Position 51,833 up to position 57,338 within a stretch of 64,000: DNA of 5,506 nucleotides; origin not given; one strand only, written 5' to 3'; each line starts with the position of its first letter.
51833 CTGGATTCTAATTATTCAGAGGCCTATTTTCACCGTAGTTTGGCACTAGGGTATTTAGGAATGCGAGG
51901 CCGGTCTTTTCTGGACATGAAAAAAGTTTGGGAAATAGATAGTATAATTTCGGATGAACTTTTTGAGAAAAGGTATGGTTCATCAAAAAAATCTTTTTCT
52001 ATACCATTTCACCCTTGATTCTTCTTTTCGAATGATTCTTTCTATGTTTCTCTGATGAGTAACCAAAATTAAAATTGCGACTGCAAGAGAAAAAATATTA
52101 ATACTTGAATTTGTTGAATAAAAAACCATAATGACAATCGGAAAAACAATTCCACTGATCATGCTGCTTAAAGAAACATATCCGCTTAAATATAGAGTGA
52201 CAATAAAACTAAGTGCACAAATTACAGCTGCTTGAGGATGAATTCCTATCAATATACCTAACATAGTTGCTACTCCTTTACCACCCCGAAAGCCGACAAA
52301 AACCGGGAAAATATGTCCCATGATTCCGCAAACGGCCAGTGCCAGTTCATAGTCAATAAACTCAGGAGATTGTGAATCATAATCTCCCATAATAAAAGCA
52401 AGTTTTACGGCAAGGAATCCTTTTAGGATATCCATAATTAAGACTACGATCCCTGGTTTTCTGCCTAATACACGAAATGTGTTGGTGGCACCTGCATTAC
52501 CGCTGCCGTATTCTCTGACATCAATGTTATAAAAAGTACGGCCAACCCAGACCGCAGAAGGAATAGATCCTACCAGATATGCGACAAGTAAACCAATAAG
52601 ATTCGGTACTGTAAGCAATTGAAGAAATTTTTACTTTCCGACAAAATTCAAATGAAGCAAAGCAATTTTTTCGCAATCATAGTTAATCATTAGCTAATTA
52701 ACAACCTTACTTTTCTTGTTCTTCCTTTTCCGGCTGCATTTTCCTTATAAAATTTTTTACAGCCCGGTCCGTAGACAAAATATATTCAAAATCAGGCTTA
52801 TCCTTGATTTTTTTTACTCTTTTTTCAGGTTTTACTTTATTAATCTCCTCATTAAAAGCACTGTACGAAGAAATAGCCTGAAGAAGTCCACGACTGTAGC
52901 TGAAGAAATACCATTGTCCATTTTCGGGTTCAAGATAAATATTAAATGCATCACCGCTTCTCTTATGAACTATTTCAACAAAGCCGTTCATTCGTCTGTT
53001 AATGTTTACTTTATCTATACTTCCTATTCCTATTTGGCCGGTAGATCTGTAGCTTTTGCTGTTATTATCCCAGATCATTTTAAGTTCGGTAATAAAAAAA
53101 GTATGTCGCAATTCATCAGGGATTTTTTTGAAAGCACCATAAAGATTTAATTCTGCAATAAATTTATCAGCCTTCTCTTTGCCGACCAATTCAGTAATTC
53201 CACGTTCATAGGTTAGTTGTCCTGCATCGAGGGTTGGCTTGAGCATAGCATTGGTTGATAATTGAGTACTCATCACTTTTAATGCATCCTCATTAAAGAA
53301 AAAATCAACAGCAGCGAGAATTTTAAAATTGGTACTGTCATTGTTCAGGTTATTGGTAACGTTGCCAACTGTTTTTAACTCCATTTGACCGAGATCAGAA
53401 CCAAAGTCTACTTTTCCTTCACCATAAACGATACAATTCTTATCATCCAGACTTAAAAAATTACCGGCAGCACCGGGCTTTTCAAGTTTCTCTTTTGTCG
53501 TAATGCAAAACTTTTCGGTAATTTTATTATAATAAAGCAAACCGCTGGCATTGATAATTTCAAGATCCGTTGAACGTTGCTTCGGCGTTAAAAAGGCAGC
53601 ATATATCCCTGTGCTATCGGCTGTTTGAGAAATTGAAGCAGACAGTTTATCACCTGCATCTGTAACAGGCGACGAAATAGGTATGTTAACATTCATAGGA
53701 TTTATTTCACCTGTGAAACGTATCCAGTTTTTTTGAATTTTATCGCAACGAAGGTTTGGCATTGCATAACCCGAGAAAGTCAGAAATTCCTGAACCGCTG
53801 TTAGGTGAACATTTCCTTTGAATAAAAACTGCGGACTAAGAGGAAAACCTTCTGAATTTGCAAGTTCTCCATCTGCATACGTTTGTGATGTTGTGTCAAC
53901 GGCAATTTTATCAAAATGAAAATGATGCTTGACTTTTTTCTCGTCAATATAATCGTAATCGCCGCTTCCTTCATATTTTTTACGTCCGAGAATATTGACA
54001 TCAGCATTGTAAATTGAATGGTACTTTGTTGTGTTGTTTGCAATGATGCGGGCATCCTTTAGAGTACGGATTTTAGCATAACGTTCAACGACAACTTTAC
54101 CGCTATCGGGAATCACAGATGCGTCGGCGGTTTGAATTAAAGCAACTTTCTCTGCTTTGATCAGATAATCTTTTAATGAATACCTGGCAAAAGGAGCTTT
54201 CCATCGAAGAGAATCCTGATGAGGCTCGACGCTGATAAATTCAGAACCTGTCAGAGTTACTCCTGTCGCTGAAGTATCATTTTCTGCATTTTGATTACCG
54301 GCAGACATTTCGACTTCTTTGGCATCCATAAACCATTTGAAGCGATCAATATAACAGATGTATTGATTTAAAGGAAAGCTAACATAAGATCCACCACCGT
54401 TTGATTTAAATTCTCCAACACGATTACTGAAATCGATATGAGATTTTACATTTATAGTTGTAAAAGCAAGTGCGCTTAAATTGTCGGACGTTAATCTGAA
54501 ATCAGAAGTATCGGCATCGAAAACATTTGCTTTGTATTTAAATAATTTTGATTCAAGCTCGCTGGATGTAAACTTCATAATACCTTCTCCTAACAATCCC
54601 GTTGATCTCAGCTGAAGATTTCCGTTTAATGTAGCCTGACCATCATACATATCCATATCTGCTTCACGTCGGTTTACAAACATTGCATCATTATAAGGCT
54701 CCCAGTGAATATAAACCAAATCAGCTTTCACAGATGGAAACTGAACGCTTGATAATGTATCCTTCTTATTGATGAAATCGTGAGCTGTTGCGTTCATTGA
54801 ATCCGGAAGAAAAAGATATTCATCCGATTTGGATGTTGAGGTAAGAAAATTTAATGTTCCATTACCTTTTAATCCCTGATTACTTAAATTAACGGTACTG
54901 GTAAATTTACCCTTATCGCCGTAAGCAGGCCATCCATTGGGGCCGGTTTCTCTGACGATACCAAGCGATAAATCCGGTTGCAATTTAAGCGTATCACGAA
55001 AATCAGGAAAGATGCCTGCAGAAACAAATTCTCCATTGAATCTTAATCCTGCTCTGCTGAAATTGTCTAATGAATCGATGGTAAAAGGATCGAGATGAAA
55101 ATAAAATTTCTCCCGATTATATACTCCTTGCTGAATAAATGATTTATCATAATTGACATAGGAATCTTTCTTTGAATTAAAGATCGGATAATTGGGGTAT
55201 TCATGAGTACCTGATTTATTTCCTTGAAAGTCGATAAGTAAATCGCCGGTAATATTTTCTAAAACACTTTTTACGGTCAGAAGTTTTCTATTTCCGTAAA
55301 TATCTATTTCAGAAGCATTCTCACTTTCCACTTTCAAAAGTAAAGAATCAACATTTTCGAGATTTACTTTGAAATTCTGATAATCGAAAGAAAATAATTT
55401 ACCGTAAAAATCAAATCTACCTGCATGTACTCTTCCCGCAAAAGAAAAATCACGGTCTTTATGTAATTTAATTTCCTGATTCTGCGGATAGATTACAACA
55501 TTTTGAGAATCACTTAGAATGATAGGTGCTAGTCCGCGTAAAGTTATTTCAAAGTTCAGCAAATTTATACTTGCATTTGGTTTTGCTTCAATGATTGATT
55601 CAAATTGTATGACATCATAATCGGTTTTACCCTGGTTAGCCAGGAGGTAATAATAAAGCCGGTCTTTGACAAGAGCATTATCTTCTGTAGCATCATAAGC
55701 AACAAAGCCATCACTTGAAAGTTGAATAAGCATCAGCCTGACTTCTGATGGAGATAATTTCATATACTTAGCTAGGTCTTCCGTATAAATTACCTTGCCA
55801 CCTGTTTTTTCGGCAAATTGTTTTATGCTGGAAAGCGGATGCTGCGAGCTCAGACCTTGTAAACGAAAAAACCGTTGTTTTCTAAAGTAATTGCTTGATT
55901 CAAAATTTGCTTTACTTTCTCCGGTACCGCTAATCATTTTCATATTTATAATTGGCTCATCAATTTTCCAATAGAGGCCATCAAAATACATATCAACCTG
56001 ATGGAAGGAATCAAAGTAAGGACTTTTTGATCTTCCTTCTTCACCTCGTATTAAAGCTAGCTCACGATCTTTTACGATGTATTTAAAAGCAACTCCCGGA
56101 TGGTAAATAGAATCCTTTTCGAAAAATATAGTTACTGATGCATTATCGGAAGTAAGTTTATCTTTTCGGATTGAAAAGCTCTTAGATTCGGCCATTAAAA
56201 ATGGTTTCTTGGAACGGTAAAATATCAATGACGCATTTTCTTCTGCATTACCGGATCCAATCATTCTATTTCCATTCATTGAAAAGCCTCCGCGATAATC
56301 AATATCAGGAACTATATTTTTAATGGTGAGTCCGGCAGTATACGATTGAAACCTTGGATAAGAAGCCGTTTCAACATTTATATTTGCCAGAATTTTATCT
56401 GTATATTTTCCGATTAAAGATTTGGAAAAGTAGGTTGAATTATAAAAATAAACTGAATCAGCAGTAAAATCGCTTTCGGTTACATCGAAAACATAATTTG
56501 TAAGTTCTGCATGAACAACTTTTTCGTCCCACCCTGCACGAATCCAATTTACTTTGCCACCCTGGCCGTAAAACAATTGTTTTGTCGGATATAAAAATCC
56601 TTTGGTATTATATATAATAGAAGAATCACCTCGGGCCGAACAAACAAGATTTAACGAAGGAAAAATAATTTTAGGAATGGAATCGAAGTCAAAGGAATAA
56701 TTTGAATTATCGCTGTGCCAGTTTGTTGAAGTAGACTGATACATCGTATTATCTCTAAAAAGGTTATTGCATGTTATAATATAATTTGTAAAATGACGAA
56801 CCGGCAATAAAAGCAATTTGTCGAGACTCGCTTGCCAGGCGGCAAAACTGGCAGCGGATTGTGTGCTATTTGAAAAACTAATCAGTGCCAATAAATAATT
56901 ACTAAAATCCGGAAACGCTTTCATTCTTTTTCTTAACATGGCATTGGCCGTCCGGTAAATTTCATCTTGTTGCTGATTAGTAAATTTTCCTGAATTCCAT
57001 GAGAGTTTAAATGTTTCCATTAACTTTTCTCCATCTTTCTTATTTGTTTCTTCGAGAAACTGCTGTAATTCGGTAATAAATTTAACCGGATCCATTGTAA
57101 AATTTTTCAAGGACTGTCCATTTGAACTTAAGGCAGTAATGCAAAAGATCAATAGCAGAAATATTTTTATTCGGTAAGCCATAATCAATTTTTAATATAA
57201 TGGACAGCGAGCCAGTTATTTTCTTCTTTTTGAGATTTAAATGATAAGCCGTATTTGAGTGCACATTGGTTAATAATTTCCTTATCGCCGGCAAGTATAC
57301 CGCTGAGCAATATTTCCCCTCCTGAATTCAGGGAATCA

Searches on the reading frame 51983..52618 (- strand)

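Call 35: search_protein_families(library=pfam, proteins=[window:51983-52618:-])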
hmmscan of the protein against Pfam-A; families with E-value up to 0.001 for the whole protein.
window:51983-52618:- (211 aa): 1 family
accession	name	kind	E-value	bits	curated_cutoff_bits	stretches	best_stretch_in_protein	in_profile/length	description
PF02660.20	G3P_acyltransf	-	6e-56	189.5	24.1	1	12-195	1-164/164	Glycerol-3-phosphate acyltransferase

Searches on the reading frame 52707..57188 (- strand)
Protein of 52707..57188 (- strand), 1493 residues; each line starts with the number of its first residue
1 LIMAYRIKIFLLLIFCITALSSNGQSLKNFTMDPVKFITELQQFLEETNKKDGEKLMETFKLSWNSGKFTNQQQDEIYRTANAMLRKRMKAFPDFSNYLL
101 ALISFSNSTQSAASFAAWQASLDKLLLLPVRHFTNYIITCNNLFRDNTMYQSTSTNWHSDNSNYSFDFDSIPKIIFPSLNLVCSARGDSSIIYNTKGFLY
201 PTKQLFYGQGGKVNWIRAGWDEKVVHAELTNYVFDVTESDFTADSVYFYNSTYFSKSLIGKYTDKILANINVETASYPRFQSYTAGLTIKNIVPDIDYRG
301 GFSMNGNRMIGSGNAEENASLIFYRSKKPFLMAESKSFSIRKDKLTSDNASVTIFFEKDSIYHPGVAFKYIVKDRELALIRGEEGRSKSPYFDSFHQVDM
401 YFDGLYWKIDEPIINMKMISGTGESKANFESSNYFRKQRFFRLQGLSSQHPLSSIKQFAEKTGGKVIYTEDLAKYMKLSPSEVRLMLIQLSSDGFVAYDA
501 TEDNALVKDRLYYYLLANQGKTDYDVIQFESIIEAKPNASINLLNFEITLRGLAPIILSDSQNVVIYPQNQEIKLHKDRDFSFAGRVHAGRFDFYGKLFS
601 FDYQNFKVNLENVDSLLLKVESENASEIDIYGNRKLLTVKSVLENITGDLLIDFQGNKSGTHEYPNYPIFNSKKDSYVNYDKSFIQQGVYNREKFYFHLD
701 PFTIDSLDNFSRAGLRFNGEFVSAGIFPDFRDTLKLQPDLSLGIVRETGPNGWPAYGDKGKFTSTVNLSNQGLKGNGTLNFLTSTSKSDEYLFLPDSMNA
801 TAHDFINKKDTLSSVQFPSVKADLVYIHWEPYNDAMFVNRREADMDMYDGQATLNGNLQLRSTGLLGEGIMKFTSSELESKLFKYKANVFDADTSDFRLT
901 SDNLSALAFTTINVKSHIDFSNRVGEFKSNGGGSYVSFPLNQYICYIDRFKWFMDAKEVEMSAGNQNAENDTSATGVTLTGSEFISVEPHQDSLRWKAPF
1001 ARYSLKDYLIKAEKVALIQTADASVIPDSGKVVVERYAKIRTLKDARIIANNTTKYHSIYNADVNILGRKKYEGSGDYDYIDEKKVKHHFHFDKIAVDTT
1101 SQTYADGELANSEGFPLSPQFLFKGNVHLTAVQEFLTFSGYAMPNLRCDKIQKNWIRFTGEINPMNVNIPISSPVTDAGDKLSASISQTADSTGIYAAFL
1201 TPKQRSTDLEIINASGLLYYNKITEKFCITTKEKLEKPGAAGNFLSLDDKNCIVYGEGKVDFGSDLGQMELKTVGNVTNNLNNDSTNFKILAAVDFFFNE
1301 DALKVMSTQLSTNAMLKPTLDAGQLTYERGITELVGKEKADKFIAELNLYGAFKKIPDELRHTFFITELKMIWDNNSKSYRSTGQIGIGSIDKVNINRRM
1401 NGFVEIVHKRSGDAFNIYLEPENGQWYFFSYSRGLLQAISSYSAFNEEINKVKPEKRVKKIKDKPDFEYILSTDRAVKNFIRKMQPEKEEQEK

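Call 35: search_protein_families(library=pfam, proteins=[window:52707-57188:-])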
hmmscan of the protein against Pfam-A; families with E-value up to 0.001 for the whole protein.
window:52707-57188:- (1493 aa): 1 family
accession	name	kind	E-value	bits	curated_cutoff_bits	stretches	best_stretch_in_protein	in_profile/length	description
PF01325.25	Fe_dep_repress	-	0.00015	22.3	26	1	463-499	19-55/60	Iron dependent repressor, N-terminal DNA binding domain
